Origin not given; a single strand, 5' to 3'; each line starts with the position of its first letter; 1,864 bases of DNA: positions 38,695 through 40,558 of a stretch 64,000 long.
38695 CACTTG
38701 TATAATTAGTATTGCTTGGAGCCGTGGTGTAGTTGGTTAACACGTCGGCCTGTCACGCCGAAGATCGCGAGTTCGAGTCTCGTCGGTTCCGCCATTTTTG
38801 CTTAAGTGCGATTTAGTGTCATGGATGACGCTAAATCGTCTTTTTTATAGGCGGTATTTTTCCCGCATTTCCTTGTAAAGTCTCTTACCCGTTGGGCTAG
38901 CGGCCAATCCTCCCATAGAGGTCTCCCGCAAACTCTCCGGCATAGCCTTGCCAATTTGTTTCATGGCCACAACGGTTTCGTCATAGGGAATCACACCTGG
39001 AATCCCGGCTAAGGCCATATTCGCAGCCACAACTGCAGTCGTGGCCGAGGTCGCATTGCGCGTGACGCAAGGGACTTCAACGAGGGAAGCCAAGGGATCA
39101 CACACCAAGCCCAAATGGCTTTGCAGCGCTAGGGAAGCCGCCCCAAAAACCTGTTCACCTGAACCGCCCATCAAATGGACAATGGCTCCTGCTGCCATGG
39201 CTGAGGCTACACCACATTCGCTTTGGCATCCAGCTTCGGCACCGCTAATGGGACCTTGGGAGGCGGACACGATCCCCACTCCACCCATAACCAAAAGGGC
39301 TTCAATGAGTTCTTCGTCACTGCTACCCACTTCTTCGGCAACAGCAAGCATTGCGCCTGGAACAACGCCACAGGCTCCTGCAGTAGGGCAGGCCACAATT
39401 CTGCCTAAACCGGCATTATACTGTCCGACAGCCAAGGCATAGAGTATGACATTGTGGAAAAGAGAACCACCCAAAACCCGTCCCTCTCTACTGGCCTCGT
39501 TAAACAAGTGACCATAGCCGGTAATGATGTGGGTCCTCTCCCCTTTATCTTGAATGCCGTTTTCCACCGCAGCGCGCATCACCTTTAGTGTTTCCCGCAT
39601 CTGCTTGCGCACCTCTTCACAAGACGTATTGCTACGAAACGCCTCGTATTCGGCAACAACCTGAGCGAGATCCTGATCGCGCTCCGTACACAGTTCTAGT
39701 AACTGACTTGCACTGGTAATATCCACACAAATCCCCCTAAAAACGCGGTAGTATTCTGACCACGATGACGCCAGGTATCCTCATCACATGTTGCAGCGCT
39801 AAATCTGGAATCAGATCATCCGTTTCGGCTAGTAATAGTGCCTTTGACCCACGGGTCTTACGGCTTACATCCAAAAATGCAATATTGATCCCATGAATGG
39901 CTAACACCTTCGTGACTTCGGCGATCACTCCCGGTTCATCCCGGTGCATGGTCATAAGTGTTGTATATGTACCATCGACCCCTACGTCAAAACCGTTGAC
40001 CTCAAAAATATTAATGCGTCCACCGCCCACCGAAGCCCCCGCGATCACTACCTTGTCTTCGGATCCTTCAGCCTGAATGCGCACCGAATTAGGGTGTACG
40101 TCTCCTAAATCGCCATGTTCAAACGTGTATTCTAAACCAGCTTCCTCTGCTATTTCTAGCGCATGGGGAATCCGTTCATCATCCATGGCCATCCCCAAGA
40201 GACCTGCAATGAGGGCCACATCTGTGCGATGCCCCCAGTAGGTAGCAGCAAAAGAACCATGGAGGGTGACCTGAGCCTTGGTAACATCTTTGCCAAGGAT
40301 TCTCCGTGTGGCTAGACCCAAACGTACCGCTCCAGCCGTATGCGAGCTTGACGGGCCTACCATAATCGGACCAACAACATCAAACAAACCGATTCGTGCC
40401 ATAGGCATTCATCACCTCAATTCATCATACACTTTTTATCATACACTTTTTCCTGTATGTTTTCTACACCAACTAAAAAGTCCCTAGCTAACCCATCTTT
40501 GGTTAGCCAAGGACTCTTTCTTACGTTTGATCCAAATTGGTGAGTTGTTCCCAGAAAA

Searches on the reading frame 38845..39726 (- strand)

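Call 3: search_protein_families(library=pfam, proteins=[window:38845-39726:-], max_evalue=0.01)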
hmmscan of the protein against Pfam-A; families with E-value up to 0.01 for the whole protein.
window:38845-39726:- (293 aa): 2 families
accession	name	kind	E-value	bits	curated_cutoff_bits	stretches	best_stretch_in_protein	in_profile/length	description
PF03313.21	SDH_alpha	-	1.3e-73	248.3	26.4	1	19-275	5-260/260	Serine dehydratase alpha chain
PF03972.19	MmgE_PrpD_N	-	2.4e-06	27.4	32.1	1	119-244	98-220/244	MmgE/PrpD N-terminal domain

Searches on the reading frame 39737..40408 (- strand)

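Call 3: search_protein_families(library=pfam, proteins=[window:39737-40408:-], max_evalue=0.01)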
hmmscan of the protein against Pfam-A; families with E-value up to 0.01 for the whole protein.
window:39737-40408:- (223 aa): 5 families
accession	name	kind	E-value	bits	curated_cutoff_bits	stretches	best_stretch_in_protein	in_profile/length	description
PF03315.21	SDH_beta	-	2e-14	54.6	26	1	15-77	8-75/155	Serine dehydratase beta chain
PF01842.31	ACT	-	9.7e-10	38.5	27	1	151-209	3-62/66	ACT domain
PF22629.2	ACT_AHAS_ss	-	7.8e-06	26.4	27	1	151-215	1-66/67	AHAS small subunit-like ACT domain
PF13840.12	ACT_7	-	0.00082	19.6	27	1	154-180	16-42/65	ACT domain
PF19304.4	PGDH_inter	-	0.0056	17.2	27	1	29-137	11-118/119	D-3-phosphoglycerate dehydrogenase intervening domain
